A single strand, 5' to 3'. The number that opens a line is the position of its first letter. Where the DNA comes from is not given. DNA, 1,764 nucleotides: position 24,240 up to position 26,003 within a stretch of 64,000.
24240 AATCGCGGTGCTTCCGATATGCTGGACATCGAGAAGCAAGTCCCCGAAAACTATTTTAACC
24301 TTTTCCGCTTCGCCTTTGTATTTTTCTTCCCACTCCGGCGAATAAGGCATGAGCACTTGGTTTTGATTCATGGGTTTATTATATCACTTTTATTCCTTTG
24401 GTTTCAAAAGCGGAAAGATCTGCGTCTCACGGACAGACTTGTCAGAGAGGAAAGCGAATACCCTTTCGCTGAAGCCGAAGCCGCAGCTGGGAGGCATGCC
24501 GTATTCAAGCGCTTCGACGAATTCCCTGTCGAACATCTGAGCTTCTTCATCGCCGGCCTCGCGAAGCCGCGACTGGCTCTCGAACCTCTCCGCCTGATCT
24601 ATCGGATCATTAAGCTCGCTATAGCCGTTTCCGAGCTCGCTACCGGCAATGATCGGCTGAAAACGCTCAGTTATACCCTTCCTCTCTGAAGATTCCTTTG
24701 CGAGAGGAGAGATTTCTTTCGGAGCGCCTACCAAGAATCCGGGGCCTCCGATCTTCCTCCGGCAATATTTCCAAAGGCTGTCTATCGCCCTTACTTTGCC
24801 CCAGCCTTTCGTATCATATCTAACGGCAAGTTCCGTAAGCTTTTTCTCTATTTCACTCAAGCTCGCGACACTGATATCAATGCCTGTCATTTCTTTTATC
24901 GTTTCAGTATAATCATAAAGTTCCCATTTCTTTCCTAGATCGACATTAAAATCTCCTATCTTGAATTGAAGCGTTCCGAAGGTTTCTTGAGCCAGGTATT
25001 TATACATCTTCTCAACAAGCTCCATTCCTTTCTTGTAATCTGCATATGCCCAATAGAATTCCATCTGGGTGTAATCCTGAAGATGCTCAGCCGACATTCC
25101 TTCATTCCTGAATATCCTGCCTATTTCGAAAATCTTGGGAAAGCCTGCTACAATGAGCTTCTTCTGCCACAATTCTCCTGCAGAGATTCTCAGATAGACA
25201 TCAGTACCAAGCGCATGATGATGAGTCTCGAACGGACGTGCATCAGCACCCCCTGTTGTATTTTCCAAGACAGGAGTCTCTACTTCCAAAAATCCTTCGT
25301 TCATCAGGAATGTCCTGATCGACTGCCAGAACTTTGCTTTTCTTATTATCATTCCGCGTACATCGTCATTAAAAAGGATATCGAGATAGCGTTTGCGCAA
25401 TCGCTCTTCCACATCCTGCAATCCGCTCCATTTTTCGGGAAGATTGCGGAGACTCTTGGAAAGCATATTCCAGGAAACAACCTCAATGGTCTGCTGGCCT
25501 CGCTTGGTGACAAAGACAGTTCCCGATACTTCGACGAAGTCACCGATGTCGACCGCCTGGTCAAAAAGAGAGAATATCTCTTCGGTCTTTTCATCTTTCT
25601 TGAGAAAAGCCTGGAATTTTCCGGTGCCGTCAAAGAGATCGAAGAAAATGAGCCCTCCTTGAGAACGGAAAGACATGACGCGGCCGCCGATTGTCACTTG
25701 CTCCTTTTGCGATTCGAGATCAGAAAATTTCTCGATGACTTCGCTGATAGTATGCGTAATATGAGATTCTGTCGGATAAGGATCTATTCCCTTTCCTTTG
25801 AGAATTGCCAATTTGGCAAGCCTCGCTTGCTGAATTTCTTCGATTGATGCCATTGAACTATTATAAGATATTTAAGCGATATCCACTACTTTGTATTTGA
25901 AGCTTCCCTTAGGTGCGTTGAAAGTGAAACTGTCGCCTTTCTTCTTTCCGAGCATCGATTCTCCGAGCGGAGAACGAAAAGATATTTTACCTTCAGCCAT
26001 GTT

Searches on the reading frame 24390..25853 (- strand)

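Call 58: search_protein_families(library=pfam, proteins=[window:24390-25853:-], max_evalue=0.01)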
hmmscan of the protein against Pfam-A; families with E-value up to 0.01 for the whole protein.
window:24390-25853:- (487 aa): 3 families
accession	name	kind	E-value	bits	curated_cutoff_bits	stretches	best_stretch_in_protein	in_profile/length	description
PF00152.25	tRNA-synt_2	-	3.1e-65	220.7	25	1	148-482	2-306/308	tRNA synthetases class II (D, K and N)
PF01336.31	tRNA_anti-codon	-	3e-14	53.1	27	1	53-126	1-70/75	OB-fold nucleic acid binding domain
PF01409.25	tRNA-synt_2d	-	4.4e-05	23.5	19.8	1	239-291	103-157/246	tRNA synthetases class II core domain (F)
